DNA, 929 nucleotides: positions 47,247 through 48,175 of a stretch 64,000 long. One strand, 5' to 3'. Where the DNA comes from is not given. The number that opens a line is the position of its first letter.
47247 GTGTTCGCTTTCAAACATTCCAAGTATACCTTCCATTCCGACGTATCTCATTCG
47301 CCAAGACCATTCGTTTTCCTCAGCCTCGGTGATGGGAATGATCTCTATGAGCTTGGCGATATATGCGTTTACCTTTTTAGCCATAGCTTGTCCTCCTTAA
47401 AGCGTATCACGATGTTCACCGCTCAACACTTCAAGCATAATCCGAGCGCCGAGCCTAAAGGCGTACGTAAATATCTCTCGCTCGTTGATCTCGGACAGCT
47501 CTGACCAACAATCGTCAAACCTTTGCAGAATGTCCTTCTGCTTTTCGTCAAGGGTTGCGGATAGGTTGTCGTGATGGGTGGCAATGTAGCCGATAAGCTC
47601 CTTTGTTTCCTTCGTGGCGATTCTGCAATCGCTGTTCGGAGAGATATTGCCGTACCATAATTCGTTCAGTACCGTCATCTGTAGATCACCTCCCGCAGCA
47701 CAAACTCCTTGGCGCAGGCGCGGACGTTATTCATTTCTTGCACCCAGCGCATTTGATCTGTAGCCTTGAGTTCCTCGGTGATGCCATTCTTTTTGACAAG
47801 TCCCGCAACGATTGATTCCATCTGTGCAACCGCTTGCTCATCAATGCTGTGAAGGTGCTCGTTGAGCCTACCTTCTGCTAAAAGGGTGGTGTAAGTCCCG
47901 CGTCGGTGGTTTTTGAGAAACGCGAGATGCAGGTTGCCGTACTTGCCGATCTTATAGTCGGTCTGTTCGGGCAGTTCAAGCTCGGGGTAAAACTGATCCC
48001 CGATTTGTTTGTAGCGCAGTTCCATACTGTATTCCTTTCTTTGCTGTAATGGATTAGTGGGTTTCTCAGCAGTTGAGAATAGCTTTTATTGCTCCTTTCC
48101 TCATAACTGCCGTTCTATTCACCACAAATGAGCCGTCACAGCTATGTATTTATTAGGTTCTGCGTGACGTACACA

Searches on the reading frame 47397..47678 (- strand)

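Call 13: search_protein_families(library=pfam, proteins=[window:47397-47678:-], max_evalue=0.01)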
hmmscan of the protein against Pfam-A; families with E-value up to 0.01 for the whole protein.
window:47397-47678:- (93 aa): 1 family
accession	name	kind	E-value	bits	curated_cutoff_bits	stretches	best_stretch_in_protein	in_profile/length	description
PF20648.2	DUF6809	-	3e-22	79.7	27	1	1-84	1-85/85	Family of unknown function (DUF6809)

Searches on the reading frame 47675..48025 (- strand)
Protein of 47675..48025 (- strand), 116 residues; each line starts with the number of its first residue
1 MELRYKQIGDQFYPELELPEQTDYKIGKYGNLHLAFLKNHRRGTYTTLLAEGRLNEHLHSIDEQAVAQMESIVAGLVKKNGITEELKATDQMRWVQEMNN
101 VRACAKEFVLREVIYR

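Call 13: search_protein_families(library=pfam, proteins=[window:47675-48025:-], max_evalue=0.01)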
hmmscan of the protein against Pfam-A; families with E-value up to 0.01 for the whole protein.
window:47675-48025:- (116 aa): 1 family
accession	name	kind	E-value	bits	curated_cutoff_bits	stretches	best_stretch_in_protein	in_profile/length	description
PF14198.11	TnpV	-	1.1e-41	141.6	27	1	5-114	2-111/111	Transposon-encoded protein TnpV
